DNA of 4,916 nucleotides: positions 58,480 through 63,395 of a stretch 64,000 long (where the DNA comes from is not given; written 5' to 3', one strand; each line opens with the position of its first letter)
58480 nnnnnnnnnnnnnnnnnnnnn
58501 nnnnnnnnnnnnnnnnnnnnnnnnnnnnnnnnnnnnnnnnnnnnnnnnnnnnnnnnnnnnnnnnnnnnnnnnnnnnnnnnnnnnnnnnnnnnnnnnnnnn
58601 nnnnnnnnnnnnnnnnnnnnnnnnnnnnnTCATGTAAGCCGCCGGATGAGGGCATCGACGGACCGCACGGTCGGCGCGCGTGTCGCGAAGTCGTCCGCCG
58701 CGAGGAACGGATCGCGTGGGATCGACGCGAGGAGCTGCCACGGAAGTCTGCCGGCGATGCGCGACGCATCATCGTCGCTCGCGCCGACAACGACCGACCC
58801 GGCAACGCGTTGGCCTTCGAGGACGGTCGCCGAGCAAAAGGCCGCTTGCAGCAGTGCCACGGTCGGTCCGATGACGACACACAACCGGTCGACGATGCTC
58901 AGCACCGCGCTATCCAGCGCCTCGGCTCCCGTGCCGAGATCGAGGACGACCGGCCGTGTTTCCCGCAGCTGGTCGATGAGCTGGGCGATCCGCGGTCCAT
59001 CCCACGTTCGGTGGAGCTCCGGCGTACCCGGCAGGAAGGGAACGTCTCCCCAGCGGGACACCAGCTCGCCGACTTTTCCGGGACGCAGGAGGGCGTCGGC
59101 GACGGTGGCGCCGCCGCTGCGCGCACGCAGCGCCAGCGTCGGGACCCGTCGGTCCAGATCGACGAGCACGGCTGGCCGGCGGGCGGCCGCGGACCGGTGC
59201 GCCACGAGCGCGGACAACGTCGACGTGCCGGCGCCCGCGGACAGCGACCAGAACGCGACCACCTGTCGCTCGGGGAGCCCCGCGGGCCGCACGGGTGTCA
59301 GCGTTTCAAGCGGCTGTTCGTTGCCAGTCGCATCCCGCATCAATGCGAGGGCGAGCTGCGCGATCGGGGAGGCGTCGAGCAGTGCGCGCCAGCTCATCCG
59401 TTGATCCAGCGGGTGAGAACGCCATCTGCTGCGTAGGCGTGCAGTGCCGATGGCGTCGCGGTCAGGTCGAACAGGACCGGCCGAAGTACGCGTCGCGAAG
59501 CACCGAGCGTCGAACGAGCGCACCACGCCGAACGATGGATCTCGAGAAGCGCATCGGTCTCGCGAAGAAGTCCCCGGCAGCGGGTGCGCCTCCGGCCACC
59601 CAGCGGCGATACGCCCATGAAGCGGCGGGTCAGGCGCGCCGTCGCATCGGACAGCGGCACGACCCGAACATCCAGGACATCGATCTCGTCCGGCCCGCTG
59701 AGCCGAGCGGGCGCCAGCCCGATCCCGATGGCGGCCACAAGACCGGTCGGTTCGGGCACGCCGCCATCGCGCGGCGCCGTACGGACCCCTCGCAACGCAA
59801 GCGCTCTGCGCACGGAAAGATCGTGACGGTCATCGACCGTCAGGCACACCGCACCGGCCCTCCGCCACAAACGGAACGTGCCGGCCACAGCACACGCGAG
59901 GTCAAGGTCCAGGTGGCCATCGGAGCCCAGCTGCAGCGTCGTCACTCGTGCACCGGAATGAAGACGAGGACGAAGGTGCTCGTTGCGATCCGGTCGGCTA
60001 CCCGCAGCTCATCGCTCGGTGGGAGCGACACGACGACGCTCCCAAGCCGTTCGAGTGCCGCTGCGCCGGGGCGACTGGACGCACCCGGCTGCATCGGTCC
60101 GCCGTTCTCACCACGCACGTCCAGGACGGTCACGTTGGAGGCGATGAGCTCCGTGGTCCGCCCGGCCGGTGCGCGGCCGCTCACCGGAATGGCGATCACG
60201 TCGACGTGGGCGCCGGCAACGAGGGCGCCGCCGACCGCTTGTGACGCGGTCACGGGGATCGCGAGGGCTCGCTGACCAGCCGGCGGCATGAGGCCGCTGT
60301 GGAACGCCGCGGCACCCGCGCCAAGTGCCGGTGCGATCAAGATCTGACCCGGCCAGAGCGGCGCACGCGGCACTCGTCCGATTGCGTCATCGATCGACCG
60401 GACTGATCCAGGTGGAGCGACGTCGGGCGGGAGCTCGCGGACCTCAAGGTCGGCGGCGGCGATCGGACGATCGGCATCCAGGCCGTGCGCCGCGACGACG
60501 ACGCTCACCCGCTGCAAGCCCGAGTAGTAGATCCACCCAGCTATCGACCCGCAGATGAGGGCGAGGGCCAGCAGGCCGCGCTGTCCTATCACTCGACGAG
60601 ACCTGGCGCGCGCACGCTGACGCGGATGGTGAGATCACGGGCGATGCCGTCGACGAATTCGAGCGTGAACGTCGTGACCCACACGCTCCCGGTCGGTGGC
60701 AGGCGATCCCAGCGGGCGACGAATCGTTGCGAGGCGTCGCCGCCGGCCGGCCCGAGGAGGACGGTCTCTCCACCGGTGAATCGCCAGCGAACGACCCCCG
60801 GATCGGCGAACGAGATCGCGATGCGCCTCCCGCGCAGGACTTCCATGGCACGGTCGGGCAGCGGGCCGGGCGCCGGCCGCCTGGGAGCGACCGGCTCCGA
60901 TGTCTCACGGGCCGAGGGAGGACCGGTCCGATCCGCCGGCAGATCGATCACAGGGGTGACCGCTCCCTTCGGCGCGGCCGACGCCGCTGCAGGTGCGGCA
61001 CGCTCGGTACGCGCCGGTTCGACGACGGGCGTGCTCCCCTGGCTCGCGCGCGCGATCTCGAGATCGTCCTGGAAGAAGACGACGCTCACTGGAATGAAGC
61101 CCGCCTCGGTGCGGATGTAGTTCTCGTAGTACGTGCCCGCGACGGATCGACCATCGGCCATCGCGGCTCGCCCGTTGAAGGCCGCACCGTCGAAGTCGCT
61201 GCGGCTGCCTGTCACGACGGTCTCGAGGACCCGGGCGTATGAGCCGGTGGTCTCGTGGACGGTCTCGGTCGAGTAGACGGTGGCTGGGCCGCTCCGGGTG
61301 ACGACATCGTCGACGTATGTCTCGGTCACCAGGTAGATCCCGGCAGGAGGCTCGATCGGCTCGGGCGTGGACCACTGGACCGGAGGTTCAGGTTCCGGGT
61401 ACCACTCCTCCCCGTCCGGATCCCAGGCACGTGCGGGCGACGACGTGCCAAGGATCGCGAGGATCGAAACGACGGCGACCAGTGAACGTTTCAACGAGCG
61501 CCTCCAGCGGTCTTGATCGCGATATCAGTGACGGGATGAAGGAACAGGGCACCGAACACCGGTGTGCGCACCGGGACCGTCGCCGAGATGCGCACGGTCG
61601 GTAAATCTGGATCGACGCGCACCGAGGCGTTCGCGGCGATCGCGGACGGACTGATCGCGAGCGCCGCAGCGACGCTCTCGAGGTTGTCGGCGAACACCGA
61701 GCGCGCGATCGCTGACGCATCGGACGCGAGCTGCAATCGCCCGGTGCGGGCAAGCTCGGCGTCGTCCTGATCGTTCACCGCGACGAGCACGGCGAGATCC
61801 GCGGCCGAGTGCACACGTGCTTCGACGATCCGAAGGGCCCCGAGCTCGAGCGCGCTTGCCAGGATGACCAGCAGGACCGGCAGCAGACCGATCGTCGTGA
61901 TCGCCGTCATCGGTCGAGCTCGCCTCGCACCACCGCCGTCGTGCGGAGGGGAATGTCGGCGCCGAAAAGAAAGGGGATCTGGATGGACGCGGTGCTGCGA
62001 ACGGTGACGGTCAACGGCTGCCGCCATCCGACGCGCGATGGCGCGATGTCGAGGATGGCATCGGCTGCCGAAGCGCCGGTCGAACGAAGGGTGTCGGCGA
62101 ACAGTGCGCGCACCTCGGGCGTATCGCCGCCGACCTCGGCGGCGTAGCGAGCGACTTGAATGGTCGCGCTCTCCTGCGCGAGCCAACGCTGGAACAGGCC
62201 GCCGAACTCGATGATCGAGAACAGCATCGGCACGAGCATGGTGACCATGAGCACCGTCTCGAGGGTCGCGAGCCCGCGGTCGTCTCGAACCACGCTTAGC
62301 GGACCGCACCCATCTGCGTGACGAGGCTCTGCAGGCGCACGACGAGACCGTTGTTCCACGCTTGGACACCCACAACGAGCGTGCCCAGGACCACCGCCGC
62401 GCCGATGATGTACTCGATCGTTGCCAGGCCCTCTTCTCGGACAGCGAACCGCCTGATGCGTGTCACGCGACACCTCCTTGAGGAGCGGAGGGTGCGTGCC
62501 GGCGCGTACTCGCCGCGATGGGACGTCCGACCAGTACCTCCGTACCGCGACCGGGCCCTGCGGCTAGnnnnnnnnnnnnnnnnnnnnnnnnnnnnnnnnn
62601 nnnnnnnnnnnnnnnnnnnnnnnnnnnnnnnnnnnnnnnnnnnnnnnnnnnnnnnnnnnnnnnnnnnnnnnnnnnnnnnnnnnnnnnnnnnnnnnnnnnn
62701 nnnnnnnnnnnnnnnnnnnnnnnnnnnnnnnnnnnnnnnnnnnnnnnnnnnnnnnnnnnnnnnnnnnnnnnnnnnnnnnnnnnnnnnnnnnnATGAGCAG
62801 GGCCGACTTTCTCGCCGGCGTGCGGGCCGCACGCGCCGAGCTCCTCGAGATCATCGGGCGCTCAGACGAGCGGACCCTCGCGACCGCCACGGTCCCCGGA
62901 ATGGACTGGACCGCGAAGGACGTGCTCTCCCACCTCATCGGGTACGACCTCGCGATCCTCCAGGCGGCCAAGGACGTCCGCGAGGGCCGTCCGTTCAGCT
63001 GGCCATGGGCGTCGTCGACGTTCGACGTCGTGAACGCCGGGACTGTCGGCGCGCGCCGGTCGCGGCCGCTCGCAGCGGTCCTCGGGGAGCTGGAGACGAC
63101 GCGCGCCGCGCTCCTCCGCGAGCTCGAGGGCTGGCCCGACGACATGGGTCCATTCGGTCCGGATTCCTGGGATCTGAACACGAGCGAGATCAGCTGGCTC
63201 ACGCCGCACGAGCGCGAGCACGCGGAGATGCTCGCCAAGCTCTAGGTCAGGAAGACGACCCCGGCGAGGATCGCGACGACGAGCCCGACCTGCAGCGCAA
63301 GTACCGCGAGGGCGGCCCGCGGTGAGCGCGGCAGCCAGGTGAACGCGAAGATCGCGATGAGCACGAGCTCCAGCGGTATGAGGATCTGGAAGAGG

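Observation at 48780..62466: Secretin-less Tad/Flp pilus locus split into two pseudopilin blocks around an island of unrelated genes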

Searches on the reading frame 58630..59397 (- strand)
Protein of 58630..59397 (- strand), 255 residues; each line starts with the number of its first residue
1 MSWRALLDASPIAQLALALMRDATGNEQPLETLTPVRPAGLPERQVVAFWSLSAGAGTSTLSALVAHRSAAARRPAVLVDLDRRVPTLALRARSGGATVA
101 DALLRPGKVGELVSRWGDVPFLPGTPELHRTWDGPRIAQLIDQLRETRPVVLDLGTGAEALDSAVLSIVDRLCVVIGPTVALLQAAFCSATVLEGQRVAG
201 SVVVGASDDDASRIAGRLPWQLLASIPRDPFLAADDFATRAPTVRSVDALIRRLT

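Call 7: search_protein_families(library=pfam, max_evalue=0.01, proteins=[window:58630-59397:-])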
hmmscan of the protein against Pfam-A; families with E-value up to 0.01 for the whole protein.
window:58630-59397:- (255 aa): 0 families

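Call 21: search_protein_families(library=ncbifam, max_evalue=0.01, proteins=[window:58630-59397:-])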
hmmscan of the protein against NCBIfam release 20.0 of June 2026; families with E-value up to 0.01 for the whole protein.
window:58630-59397:- (255 aa): 2 families
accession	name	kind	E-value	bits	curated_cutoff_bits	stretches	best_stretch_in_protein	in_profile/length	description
TIGR03815.1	CpaE_hom_Actino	equivalog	3e-06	26.6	154.45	1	43-247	110-326/340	septum site-determining protein Ssd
NF047398.1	AAA_KGGVGR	domain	0.0018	18.6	90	0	45-89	3-47/190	KGGVGR-motif variant AAA ATPase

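Call 22: search_solved_structures(query=window:58630-59397:-, max_evalue=1)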
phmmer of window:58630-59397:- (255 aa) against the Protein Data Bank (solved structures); distinct sequences matched with E-value up to 1: 2.
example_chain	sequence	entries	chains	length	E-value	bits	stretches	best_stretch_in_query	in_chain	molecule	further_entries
3kb1_A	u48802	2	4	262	0.071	16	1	48-143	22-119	Nucleotide-binding protein | Iron-sulfur cluster carrier protein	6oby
1x2l_A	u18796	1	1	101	0.14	15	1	195-244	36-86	Homeobox protein Cux-2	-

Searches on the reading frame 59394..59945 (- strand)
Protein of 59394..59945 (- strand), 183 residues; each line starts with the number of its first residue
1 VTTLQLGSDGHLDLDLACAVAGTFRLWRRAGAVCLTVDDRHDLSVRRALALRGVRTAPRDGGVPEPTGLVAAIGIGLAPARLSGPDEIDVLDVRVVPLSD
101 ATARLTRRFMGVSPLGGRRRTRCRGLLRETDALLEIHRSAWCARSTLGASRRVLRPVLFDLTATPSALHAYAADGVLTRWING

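Call 7: search_protein_families(library=pfam, max_evalue=0.01, proteins=[window:59394-59945:-])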
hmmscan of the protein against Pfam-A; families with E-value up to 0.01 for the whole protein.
window:59394-59945:- (183 aa): 0 families

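Call 21: search_protein_families(library=ncbifam, max_evalue=0.01, proteins=[window:59394-59945:-])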
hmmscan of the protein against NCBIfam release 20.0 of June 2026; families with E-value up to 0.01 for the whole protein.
window:59394-59945:- (183 aa): 0 families

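Call 70: search_solved_structures(query=A4, max_evalue=5)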
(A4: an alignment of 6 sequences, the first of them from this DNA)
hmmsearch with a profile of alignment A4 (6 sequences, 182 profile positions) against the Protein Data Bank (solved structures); distinct sequences matched with E-value up to 5: 0.

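Call 71: search_protein_families(library=pfam, alignment_id=A4, max_evalue=1)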
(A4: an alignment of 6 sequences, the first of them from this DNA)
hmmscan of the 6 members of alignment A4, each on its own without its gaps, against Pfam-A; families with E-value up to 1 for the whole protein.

A. member 1, seq(183 aa): 0 families

B. families by the number of members that match (of 6 scanned): 0 families

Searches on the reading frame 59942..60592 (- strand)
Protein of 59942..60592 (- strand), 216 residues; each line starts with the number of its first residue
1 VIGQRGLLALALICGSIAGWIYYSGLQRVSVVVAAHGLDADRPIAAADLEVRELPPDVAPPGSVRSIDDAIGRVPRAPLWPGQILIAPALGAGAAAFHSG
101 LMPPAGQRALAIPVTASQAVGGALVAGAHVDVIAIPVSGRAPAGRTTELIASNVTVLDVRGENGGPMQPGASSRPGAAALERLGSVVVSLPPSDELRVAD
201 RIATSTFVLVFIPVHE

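Call 7: search_protein_families(library=pfam, max_evalue=0.01, proteins=[window:59942-60592:-])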
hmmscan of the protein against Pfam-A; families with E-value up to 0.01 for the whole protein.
window:59942-60592:- (216 aa): 3 families
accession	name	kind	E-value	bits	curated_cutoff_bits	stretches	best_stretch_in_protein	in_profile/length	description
PF16976.10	RcpC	-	6.8e-12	45.7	28.8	1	104-194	8-96/114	Flp pilus assembly protein RcpC/CpaB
PF08666.17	SAF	-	2.3e-06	28.5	21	1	31-85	3-57/63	SAF domain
PF13144.11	ChapFlgA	-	0.0097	16.4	23.8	0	30-86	2-56/122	Chaperone for flagella basal body P-ring formation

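Call 21: search_protein_families(library=ncbifam, max_evalue=0.01, proteins=[window:59942-60592:-])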
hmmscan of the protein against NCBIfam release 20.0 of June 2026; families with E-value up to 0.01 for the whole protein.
window:59942-60592:- (216 aa): 2 families
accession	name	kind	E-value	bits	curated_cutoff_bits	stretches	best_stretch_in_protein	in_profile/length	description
TIGR03177.1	pilus_cpaB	equivalog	2.5e-25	89.2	71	1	8-194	4-195/262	Flp pilus assembly protein CpaB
TIGR03170.1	flgA_cterm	equivalog_domain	7.8e-07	29.1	54.65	1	28-87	12-71/137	flagellar basal body P-ring formation chaperone FlgA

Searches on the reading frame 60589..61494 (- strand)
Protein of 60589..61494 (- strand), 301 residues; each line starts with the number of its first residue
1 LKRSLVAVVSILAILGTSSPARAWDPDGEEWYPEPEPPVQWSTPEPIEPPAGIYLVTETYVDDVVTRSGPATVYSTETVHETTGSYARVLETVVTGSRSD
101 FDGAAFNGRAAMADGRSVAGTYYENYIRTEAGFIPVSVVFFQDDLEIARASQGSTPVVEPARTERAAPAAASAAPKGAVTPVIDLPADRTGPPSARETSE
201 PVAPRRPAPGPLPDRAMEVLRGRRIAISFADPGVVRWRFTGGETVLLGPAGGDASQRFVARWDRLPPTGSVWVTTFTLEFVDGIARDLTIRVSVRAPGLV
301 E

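Call 7: search_protein_families(library=pfam, max_evalue=0.01, proteins=[window:60589-61494:-])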
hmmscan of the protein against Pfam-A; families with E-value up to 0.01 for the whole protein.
window:60589-61494:- (301 aa): 0 families

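Call 21: search_protein_families(library=ncbifam, max_evalue=0.01, proteins=[window:60589-61494:-])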
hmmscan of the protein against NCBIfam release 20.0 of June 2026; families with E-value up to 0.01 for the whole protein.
window:60589-61494:- (301 aa): 0 families

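Call 36: find_homologous_proteins(query=window:60589-61494:-, max_evalue=0.001)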
Query window:60589-61494:- (301 aa): 252 proteins with E <= 0.001 among 8000 candidates; the best 120 are listed.
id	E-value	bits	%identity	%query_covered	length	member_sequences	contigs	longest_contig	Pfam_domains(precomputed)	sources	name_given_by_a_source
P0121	7.1e-192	654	100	100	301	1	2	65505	-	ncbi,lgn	-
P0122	7.6e-165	566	86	100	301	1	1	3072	-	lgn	-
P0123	2.9e-162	557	87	100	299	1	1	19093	-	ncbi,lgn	-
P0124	6.6e-112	392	63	100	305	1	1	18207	-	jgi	jgi:hypothetical protein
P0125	1.2e-111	391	64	100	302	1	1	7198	-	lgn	-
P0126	6.2e-106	372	59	100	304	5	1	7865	-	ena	-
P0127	2.5e-105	370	60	100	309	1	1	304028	-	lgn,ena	-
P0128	3.4e-105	370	62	100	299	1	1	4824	-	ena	-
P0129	5.4e-105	369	61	100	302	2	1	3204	-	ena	-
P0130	5.8e-105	369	61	100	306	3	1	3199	-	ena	-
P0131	4.1e-104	366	61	100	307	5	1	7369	-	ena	-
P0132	1.7e-103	364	60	100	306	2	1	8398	-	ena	-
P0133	2.5e-103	364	59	100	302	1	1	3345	-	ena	-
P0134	2.5e-101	357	59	100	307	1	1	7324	-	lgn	-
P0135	8.0e-101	355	60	100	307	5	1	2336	-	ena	-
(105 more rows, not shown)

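Call 45: predict_structure(alignment_id=A1)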
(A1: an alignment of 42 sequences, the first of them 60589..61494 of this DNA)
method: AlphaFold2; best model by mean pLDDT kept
length: 301 residues; sequences in the alignment: 42
mean_pLDDT: 68.0   pTM: 0.42
mean pLDDT of the five models: 68.0, 66.6, 62.6, 60.9, 60.3
residues with pLDDT >= 90: 42; 70-90: 112; 50-70: 78; < 50: 69
segments of 3 or more residues with pLDDT < 50: 21-24, 29-31, 57-62, 74-83, 162-193, 299-301
pLDDT, mean of each block of 10 residues (from residue 1): 87 79 50 55 64 63 58 47 65 81 55 74 81 79 74 56 47 37 36 49 65 82 65 91 89 88 75 93 94 66 38
secondary structure, 60 per line:
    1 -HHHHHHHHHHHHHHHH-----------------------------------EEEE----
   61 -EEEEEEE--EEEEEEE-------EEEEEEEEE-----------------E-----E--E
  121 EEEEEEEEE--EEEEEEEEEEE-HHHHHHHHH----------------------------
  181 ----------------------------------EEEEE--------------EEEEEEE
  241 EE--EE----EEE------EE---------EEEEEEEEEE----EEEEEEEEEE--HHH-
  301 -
elements in order: H2-17 E53-56 E62-68 E71-77 E85-93 E120-129 E132-142 H144-152 E215-219 E234-242 E251-253 E271-280 E285-294

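Call 50: fold_search(model_id=the predicted structure, library=pdb)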
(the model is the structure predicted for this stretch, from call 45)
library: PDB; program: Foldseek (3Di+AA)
matches with E <= 10: 934; with E <= 0.001: 0
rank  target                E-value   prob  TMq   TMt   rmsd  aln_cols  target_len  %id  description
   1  6ey4                  7.4e-02  0.44  0.16  0.11  23.2       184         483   11  Periplasmic domain (residues 36-513) of GldM (released 2018-02-07)
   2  6isb_B                1.1e-01  0.15  0.16  0.21  20.5       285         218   11  crystal structure of human CD226 (released 2018-12-26)
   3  6o3o_A                1.4e-01  0.15  0.16  0.20  20.3       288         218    9  Structure of human DNAM-1 (CD226) bound to nectin-like protein-5 (necl-5) (released 2019-07-10)
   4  9ijj_4K               1.6e-01  0.41  0.14  0.12   9.7        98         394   11  In situ structure of the central apparatus in mouse sperm axoneme. (released 2025-06-04)
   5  7sqc_F0               1.8e-01  0.57  0.15  0.15   5.5        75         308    8  Ciliary C1 central pair apparatus isolated from Chlamydomonas reinhardtii (released 2022-04-13)
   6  5dzy_C                2.0e-01  0.41  0.15  0.12   7.1        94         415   18  Protocadherin beta 8 extracellular cadherin domains 1-4 (released 2016-05-04)
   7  2z4t_A                2.1e-01  0.51  0.14  0.09   5.6        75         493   15  Crystal Structure of Vibrionaceae Photobacterium sp. JT-ISH-224 2,6-sialyltransferase in a Ternary Complex with Donor  (released 2008-04-08)
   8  5b21_A                2.2e-01  0.44  0.15  0.33   9.5       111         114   11  Dimer structure of murine Nectin-1 D1 (released 2016-12-28)
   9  6isb_A                2.2e-01  0.12  0.16  0.21  21.2       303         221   10  crystal structure of human CD226 (released 2018-12-26)
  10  6ppo_U                2.5e-01  0.35  0.15  0.34   7.5       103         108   11  Rhinovirus C15 complexed with domain I of receptor CDHR3 (released 2020-03-11)
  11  9ijj_4G               2.6e-01  0.60  0.18  0.02   6.5        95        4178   13  In situ structure of the central apparatus in mouse sperm axoneme. (released 2025-06-04)
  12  9d7z_J                2.6e-01  0.33  0.14  0.21   8.5        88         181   16  Shigella flexneri bacteriophage Moo19 Icosahedral Reconstruction (released 2025-01-15)
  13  3q2w_A                2.6e-01  0.30  0.16  0.10   6.6       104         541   14  Crystal structure of mouse N-cadherin ectodomain (released 2011-02-23)
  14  9xrl_Y                2.8e-01  0.75  0.19  0.10   4.5        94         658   11  Structure of mouse cytoplasmic lattice (CPL) repeating unit (released 2026-03-18)
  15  5dzy_E                2.8e-01  0.41  0.13  0.10   5.2        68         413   13  Protocadherin beta 8 extracellular cadherin domains 1-4 (released 2016-05-04)
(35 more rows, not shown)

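Call 60: search_protein_representatives(alignment_id=A1)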
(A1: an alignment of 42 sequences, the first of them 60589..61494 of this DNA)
Query: 42 sequences, 303 profile positions. Proteins with E-value up to 0.001 (for the whole library): 107; up to 1e-10: 96; up to 1e-30: 67. The best 107 are listed.
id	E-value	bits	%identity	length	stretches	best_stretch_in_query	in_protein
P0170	6.1e-137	472.4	-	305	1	1-303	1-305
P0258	1.6e-88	313.4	-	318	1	5-303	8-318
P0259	5.6e-88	311.7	-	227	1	1-231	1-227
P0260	1.7e-80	287.1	-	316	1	6-301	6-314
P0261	1.7e-73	264.1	-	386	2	16-303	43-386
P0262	4.4e-73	262.7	-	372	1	30-302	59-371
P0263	2.3e-72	260.4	-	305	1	1-301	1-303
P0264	5.6e-70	252.5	-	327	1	1-303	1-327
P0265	1.2e-69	251.5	-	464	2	26-303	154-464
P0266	8.3e-69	248.7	-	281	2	7-178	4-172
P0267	1.7e-68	247.7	-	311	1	1-303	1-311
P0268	2.4e-68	247.2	-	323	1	5-301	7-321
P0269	1.4e-67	244.6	-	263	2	6-161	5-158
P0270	1.3e-64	234.9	-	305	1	5-302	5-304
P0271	1.4e-64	234.8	-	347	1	4-301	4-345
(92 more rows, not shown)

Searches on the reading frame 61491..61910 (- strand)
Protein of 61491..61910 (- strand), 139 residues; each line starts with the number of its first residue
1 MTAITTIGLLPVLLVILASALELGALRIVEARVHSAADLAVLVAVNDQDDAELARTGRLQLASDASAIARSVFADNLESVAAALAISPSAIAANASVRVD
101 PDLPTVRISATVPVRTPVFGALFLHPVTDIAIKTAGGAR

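Call 7: search_protein_families(library=pfam, max_evalue=0.01, proteins=[window:61491-61910:-])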
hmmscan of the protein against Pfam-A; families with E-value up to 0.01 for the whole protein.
window:61491-61910:- (139 aa): 1 family
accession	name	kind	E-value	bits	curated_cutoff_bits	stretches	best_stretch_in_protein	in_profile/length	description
PF13400.11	Tad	-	1e-05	26.2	22.3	1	2-46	4-46/47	Putative Flp pilus-assembly TadE/G-like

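Call 21: search_protein_families(library=ncbifam, max_evalue=0.01, proteins=[window:61491-61910:-])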
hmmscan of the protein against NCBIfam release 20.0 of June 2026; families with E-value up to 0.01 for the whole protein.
window:61491-61910:- (139 aa): 1 family
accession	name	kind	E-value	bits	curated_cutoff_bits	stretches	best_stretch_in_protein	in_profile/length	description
TIGR03816.1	tadE_like_DECH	hypoth_equivalog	0.0065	16.7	50.95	1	3-50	6-53/109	Rv3654c family TadE-like protein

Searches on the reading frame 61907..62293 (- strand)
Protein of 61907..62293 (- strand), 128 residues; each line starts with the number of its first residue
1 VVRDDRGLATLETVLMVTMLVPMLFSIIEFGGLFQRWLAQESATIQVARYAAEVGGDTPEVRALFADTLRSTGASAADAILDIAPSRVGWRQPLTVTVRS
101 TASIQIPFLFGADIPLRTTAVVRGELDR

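Call 7: search_protein_families(library=pfam, max_evalue=0.01, proteins=[window:61907-62293:-])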
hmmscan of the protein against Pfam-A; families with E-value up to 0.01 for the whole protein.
window:61907-62293:- (128 aa): 1 family
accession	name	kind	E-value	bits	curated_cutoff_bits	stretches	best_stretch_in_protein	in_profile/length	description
PF07811.17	TadE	-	6.9e-05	23.3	22.9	1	7-49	1-43/43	TadE-like protein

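Call 21: search_protein_families(library=ncbifam, max_evalue=0.01, proteins=[window:61907-62293:-])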
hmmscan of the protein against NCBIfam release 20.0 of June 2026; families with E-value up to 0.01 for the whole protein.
window:61907-62293:- (128 aa): 0 families

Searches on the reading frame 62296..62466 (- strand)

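Call 7: search_protein_families(library=pfam, max_evalue=0.01, proteins=[window:62296-62466:-])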
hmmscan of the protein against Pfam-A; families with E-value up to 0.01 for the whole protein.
window:62296-62466:- (56 aa): 1 family
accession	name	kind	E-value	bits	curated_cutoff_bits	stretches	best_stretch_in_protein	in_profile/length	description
PF14029.11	DUF4244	-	0.0022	17.8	27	1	3-33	2-34/54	Protein of unknown function (DUF4244)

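Call 21: search_protein_families(library=ncbifam, max_evalue=0.01, proteins=[window:62296-62466:-])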
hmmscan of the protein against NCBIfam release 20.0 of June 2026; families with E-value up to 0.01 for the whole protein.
window:62296-62466:- (56 aa): 0 families

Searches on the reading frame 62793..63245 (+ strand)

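Call 59: search_protein_families(library=pfam, max_evalue=0.01, proteins=[window:62793-63245:+])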
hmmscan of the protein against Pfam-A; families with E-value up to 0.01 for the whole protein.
window:62793-63245:+ (150 aa): 3 families
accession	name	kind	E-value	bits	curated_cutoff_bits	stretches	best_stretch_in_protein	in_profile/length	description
PF11716.13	MDMPI_N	-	5.7e-07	30.7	24.2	1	10-117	1-106/140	Mycothiol maleylpyruvate isomerase N-terminal domain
PF12867.12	DinB_2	-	8.4e-06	26.7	24.8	1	11-145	3-126/128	DinB superfamily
PF08020.16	DUF1706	-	0.002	18.6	24.2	1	3-115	7-124/166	Protein of unknown function (DUF1706)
